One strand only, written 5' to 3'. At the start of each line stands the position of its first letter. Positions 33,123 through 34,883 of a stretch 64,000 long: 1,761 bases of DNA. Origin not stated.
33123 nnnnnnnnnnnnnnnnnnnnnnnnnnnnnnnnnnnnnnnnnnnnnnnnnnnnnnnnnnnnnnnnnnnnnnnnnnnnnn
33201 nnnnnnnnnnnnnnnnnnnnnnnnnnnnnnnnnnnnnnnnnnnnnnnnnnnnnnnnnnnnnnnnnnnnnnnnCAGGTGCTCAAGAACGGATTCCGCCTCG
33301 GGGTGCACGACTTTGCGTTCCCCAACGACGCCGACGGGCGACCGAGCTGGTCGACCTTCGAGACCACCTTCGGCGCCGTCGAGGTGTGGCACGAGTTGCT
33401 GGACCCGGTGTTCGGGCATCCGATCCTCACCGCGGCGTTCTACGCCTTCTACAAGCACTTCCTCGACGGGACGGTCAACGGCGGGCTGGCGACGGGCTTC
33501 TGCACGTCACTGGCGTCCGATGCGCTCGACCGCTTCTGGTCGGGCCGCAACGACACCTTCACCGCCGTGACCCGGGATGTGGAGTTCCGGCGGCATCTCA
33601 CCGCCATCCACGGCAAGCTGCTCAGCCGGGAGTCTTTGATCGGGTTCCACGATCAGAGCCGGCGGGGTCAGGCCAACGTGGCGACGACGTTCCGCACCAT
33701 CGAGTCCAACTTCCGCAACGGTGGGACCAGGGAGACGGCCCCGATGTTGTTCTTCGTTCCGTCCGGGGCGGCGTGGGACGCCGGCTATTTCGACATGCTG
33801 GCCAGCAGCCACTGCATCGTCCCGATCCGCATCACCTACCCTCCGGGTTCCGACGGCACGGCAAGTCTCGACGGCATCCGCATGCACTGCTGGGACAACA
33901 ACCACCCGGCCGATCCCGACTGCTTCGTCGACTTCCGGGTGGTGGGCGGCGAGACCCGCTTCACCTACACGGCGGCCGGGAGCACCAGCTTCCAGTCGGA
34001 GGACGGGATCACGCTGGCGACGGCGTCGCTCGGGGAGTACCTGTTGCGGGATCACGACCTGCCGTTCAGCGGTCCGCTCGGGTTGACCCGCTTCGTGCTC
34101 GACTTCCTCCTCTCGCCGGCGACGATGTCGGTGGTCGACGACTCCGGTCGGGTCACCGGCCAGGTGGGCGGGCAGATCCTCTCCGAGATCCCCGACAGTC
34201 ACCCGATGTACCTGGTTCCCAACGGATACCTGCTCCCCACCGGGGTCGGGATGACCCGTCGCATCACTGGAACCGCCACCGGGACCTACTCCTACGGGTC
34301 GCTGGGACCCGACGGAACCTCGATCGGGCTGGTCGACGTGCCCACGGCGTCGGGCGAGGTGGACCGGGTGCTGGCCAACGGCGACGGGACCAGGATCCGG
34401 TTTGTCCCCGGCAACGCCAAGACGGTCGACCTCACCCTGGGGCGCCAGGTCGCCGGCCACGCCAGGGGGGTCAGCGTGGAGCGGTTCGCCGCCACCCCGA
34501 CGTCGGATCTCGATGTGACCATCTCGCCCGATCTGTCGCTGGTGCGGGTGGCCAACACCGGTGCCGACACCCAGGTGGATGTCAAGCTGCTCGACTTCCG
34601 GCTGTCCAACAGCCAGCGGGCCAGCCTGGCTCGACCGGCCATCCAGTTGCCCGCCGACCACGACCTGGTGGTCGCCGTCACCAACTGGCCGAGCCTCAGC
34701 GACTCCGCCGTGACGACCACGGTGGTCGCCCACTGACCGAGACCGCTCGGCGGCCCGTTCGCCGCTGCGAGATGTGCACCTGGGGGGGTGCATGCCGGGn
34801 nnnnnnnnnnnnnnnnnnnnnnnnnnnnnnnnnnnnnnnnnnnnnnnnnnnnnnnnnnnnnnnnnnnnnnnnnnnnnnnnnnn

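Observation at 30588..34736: A 1382-aa multidomain giant protein with no signal peptide: lectin-like head, Gly-rich and collagen-like repeats, two Ig-like domains, and an unknown C-terminal domain with a Cys/His pair.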

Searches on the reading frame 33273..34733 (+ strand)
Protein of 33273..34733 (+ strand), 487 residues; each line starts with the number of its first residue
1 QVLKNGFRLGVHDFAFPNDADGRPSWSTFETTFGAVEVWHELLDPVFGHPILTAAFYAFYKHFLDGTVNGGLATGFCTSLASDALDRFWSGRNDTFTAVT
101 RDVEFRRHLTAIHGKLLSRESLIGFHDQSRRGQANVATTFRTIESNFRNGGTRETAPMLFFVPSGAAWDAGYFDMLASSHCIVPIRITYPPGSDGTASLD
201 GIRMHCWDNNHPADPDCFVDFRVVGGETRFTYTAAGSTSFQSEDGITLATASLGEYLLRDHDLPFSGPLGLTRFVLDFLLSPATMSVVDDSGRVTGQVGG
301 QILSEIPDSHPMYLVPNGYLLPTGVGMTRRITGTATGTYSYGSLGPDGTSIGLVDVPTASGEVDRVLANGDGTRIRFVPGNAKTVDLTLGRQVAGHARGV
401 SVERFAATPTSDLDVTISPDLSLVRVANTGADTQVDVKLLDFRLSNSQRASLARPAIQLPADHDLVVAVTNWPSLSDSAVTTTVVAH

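Call 23: find_related_loci(query=A2, collection=genome_contigs, flank=10000)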
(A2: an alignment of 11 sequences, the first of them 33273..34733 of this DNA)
Query A2 (487 aa) in genome_contigs; peptide patterns used: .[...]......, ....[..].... (x = any residue, [..] = any of these).
120 stretches matched a pattern; 6 encode a relative of the query (tblastn E <= 1e-3); 6 distinct loci.
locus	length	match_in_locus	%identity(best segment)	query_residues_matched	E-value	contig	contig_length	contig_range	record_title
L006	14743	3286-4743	71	1-486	0e+0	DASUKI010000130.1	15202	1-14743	MAG TPA_asm: Pedococcus sp. isolate SMAG_U1510 k141_1611584, whole genome shotgun sequence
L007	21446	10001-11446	60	1-483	0e+0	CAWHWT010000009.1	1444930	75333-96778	MAG: uncultured Acidimicrobiia bacterium isolate MFD02360.bin.1.92 genome assembly, contig: contig_8756, whole genome sh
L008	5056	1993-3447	54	6-481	7e-174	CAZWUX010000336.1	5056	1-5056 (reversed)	MAG TPA_asm: uncultured Anaerolineae bacterium isolate SRP214966_co2_211 genome assembly, contig: NODE_33770_length_5056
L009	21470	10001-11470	50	1-476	2e-158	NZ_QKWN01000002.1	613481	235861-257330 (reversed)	Robertkochia solimangrovi strain CL23 Scaffold2_1, whole genome shotgun sequence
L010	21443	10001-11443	49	1-474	9e-154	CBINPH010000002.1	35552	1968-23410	MAG TPA_asm: uncultured Chitinophagaceae bacterium isolate SRR16817064_binner12_Refined_4 genome assembly, contig: ERZ27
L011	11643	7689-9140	59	1-485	0e+0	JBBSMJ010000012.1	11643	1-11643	MAG: Actinomycetes bacterium isolate LS5_sbin.28 LS5_sbin.28_K_172878_L_11643_cov_121.2638, whole genome shotgun sequenc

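Call 29: predict_structure(alignment_id=A2)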
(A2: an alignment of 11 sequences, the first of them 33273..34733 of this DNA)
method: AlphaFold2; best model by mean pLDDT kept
length: 487 residues; sequences in the alignment: 11
mean_pLDDT: 68.1   pTM: 0.50
mean pLDDT of the five models: 68.1, 63.2, 63.1, 61.8, 59.8
residues with pLDDT >= 90: 130; 70-90: 148; 50-70: 57; < 50: 152
segments of 3 or more residues with pLDDT < 50: 1-18, 24-120, 152-154, 171-179, 257-272, 297-302
pLDDT, mean of each block of 10 residues (from residue 1): 29 42 45 33 31 35 32 30 33 30 30 34 64 80 74 60 69 48 77 84 79 77 89 85 83 53 33 66 84 59 58 61 85 91 80 92 94 93 94 86 95 94 95 95 82 95 97 94 94
secondary structure, 60 per line:
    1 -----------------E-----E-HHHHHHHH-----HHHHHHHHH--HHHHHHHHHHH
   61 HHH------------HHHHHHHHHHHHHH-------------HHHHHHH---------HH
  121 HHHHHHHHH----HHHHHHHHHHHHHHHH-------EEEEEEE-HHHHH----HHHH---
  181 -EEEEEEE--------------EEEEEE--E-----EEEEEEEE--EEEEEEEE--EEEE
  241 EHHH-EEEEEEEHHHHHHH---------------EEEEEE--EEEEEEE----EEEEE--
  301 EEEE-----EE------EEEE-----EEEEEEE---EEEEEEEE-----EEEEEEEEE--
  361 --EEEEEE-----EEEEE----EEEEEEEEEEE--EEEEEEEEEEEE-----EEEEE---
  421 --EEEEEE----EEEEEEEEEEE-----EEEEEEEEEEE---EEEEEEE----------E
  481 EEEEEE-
elements in order: H26-33 H39-47 H50-63 H76-89 H103-109 H119-129 H134-149 E157-163 H165-169 H174-177 E182-188 E203-208 E217-224 E227-234 E237-241 E246-252 H253-259 E275-280 E283-289 E294-298 E301-304 E318-321 E327-333 E337-344 E350-358 E363-368 E374-378 E383-393 E396-407 E413-417 E423-428 E433-443 E449-459 E463-469 E480-486

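Call 31: search_solved_structures(query=A2, max_evalue=10, show_alignments=3)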
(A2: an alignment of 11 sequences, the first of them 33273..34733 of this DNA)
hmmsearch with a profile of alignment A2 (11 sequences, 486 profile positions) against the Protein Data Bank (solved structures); distinct sequences matched with E-value up to 10: 0.

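Call 32: search_protein_families(library=pfam, proteins=[L009:5526-7076:-, L009:12111-14177:-, L009:4431-5087:-, L009:14487-15392:+, L009:3424-4293:-, L010:6033-7043:-, L010:11570-13309:-, L010:3300-6002:-, L010:13403-14950:-, L009:7436-11497:+], max_evalue=0.001)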
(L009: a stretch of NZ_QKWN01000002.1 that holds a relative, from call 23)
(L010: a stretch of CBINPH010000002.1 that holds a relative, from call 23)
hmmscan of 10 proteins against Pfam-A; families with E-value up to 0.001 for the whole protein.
L009:5526-7076:- (516 aa): 7 families
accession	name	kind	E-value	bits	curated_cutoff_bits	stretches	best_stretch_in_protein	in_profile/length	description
PF12740.14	PETase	-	4.6e-07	30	28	1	141-249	50-155/263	PET hydrolase-like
PF00326.27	Peptidase_S9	-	6e-06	26.3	22.6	1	166-251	8-97/213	Prolyl oligopeptidase family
PF07224.18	Chlorophyllase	-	1.6e-05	24.3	26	1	138-233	35-130/301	Chlorophyllase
PF02129.25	Peptidase_S15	-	6.8e-05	23.1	23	1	73-252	7-129/262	X-Pro dipeptidyl-peptidase (S15 family)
PF13181.12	TPR_8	-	0.00011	22.5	25.7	1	477-504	7-34/34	Tetratricopeptide repeat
PF03403.19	PAF-AH_p_II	-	0.00015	20.9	20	0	137-185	91-143/372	Platelet-activating factor acetylhydrolase, isoform II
PF06500.17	FrsA-like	-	0.00053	19.3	22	1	134-250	183-297/414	Esterase FrsA-like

L009:12111-14177:- (688 aa): 1 family
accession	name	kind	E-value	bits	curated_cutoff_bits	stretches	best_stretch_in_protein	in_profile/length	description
PF13648.12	Lipocalin_4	-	2.4e-07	32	22.4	1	54-143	1-89/89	Lipocalin-like domain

L009:4431-5087:- (218 aa): 2 families
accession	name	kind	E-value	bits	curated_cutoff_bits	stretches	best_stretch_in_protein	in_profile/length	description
PF12833.13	HTH_18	-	2.1e-19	70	33.6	1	141-218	3-80/80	Helix-turn-helix domain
PF00165.29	HTH_AraC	-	2.3e-10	40.8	26.6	1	178-217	1-42/42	Bacterial regulatory helix-turn-helix proteins, AraC family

L009:14487-15392:+ (301 aa): 1 family
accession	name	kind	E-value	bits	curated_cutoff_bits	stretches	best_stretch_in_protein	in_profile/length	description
PF02493.26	MORN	-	7.6e-10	38.5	22.5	0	243-264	1-22/23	MORN repeat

L009:3424-4293:- (289 aa): 2 families
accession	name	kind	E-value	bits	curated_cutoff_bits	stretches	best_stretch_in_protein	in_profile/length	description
PF12833.13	HTH_18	-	2.1e-18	66.8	33.6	1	206-283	2-79/80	Helix-turn-helix domain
PF00165.29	HTH_AraC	-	8.9e-06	26.1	26.6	1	252-282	12-41/42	Bacterial regulatory helix-turn-helix proteins, AraC family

L010:6033-7043:- (336 aa): 1 family
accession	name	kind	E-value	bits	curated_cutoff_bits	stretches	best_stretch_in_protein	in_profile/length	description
PF02574.22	S-methyl_trans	-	7.6e-102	341.4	22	1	13-321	1-282/283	Homocysteine S-methyltransferase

L010:11570-13309:- (579 aa): 4 families
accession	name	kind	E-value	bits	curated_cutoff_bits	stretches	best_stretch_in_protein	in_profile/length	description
PF07497.18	Rho_RNA_bind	-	4.3e-35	119.8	27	1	216-289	2-73/73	Rho termination factor, RNA-binding domain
PF00006.31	ATP-synt_ab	-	5.3e-27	95.3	29.5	1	321-525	3-212/213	ATP synthase alpha/beta family, nucleotide-binding domain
PF07498.18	Rho_N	-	7e-10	39.2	24.9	1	6-44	1-39/43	Rho termination factor, N-terminal domain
PF05729.18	NACHT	-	0.00021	21.6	26.7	1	344-437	12-99/167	NACHT domain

L010:3300-6002:- (900 aa): 4 families
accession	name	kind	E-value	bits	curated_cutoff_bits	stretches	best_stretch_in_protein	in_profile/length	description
PF02965.22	Met_synt_B12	-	7.2e-122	406.5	25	1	614-884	1-273/273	Vitamin B12 dependent methionine synthase, activation domain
PF00809.28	Pterin_bind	-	3.4e-60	204.2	25.5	1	31-269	1-244/244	Pterin binding enzyme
PF02607.22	B12-binding_2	-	1.1e-25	90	23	1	327-400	1-73/74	B12 binding domain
PF02310.24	B12-binding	-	3e-21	75.9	32.1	1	423-514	1-92/121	B12 binding domain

L010:13403-14950:- (515 aa): 0 families

L009:7436-11497:+ (1354 aa): 2 families
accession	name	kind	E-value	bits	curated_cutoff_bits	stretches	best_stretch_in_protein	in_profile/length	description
PF13385.13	Laminin_G_3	-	4.9e-08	33.7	27.6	1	46-191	3-147/151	Concanavalin A-like lectin/glucanases superfamily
PF01833.30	TIG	-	1.6e-06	28.4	20.9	0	693-759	1-72/84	IPT/TIG domain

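Call 33: search_protein_families(library=padloc, proteins=[L009:7436-11497:+], max_evalue=1)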
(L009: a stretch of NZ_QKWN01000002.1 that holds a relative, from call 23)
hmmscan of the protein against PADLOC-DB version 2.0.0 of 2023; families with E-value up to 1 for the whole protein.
L009:7436-11497:+ (1354 aa): 0 families

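Call 34: search_protein_families(library=phrogs, proteins=[L009:7436-11497:+], max_evalue=1)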
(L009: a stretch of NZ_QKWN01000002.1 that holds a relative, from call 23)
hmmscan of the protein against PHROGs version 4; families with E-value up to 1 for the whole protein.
L009:7436-11497:+ (1354 aa): 0 families

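Call 35: search_protein_representatives(alignment_id=A2)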
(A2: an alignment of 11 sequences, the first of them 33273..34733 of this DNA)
Query: 11 sequences, 486 profile positions. Proteins with E-value up to 0.001 (for the whole library): 204; up to 1e-10: 111; up to 1e-30: 59. The best 150 are listed.
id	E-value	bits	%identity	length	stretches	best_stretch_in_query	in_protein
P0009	5.9e-277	935.3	-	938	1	1-485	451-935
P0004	2.0e-272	920.4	-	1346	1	1-484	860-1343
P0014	3.0e-244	827.5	-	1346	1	1-485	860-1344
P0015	1.7e-215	732.6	-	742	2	1-485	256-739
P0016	7.8e-205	697.5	-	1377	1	1-476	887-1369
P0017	2.6e-197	672.6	-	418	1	38-414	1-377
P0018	2.6e-194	662.8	-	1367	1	2-476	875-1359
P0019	2.3e-176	603.6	-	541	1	4-481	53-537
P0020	8.8e-159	545.6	-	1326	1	3-475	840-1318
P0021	3.2e-145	500.8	-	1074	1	7-480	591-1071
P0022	3.1e-129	448.1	-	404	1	94-475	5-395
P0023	7.7e-98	344.6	-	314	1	184-475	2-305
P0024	3.7e-92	325.8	-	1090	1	2-259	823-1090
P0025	4.5e-87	309.1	-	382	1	10-233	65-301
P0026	4.0e-80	286.2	-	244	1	251-476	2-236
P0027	1.5e-78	281.0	-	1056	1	3-401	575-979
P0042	8.7e-55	202.6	-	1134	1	2-477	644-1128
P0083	1.9e-22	95.9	-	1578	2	14-211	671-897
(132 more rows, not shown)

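Call 62: search_protein_families(library=pfam, alignment_id=A5, max_evalue=0.001)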
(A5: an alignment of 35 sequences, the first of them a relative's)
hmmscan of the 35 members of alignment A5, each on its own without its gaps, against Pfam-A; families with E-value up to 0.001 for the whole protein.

A. member 1, P0083 (1578 aa): 2 families
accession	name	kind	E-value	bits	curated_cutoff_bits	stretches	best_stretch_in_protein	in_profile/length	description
PF12836.13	HHH_3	-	8.3e-11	42.3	27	1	4-62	5-63/65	Helix-hairpin-helix motif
PF01833.30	TIG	-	0.00065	20.1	20.9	0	462-529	1-72/84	IPT/TIG domain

B. families by the number of members that match (of 35 scanned): 19 families
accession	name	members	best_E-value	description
PF01833.30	TIG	18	1.6e-13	IPT/TIG domain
PF12836.13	HHH_3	3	6e-13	Helix-hairpin-helix motif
PF13385.13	Laminin_G_3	2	3.5e-12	Concanavalin A-like lectin/glucanases superfamily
PF20144.5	TIG_SUH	2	1.2e-05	TIG domain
PF01436.27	NHL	1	4.6e-48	NHL repeat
PF06739.17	SBBP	1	2.3e-19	Beta-propeller repeat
PF08450.18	SGL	1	2.1e-18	SMP-30/Gluconolactonase/LRE-like region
PF25021.1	TEN_NHL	1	8.4e-13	Teneurin NHL domain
PF02393.21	US22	1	3.6e-09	US22 like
PF24684.1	Vgb_lyase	1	7.6e-09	Virginiamycin B lyase family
PF04151.21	PPC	1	7.7e-09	Bacterial pre-peptidase C-terminal domain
PF22701.2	Mala_s_1-like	1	6.1e-08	Mal s 1 allergenic protein-like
PF06977.17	SdiA-regulated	1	8.5e-08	SdiA-regulated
PF20249.3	VasX_N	1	3e-05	VasX toxin N-terminal region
PF12396.14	DUF3659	1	5.8e-05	Protein of unknown function (DUF3659)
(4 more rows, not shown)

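Call 68: find_encoding_contigs(protein=P0027, flank=8000, max_places=3)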
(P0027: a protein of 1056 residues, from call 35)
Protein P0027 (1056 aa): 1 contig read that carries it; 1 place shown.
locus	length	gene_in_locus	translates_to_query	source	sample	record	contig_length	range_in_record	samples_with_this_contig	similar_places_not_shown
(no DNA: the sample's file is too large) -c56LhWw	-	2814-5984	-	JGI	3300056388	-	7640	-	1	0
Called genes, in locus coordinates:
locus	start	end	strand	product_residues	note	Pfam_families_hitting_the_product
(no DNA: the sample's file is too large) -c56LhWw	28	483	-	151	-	-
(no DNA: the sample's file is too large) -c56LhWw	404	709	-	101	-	PF01527:HTH_Tnp_1, PF13384:HTH_23 (weak), PF13551:HTH_29 (weak), PF13518:HTH_28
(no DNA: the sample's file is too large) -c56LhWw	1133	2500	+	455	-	-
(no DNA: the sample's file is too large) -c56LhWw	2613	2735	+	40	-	-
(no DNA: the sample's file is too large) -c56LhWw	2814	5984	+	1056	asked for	PF01833:TIG (weak)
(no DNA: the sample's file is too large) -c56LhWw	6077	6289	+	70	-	-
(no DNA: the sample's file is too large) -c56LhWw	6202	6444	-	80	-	PF01527:HTH_Tnp_1 (weak)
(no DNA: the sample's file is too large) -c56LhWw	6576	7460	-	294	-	-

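Call 69: find_encoding_contigs(protein=P0083, flank=8000, max_places=3)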
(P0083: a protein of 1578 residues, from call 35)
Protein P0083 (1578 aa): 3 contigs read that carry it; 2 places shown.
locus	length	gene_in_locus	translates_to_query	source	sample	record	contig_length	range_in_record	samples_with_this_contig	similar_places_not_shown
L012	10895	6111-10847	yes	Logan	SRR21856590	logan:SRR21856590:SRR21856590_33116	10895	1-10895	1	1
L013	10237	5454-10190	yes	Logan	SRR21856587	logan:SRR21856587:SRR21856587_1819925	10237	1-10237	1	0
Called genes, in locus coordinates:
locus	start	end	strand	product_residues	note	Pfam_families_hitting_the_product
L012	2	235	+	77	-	?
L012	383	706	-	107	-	-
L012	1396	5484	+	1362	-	PF00082:Peptidase_S8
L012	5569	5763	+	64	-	-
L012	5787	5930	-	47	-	-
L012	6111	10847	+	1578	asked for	PF12836:HHH_3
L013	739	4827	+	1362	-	PF00082:Peptidase_S8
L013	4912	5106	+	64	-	-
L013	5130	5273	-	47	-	-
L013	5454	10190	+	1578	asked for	PF12836:HHH_3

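Call 70: find_encoding_contigs(protein=P0021, flank=8000, max_places=2)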
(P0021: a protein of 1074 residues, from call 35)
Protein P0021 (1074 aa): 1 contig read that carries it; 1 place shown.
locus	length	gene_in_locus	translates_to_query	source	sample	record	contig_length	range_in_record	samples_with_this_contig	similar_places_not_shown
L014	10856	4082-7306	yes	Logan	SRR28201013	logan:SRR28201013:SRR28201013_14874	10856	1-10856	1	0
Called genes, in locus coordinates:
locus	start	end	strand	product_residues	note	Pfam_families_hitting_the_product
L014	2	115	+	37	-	?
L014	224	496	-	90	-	PF14026:SCO4226-like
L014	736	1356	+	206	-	PF01048:PNP_UDP_1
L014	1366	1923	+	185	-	PF14595:Thioredoxin_9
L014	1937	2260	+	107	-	-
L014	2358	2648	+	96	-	PF08271:Zn_Ribbon_TF (weak), PF13453:Zn_ribbon_TFIIB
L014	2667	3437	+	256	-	PF03741:TerC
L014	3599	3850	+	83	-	-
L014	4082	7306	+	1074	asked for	PF01833:TIG (faint)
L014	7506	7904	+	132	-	-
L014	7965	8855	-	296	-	PF00126:HTH_1, PF12849:PBP_like_2 (weak), PF03466:LysR_substrate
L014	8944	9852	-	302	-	PF13531:SBP_bac_11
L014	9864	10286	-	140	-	PF02635:DsrE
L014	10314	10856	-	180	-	?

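Call 71: find_encoding_contigs(protein=P0042, flank=8000, max_places=2)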
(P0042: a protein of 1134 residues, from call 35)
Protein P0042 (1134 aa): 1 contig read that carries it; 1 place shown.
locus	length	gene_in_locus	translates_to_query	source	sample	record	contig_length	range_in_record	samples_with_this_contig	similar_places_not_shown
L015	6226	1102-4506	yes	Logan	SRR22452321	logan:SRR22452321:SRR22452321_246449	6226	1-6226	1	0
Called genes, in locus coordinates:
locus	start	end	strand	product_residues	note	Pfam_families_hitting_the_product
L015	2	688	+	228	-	?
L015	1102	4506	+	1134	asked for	PF01833:TIG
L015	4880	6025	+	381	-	-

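Call 83: find_related_loci(query=A2, collection=viral_contigs, flank=8000)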
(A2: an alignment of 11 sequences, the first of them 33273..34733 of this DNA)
Query A2 (487 aa) in viral_contigs; peptide patterns used: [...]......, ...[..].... (x = any residue, [..] = any of these).
18 stretches matched a pattern, but none encodes a relative of the query by tblastn (E <= 1e-3).
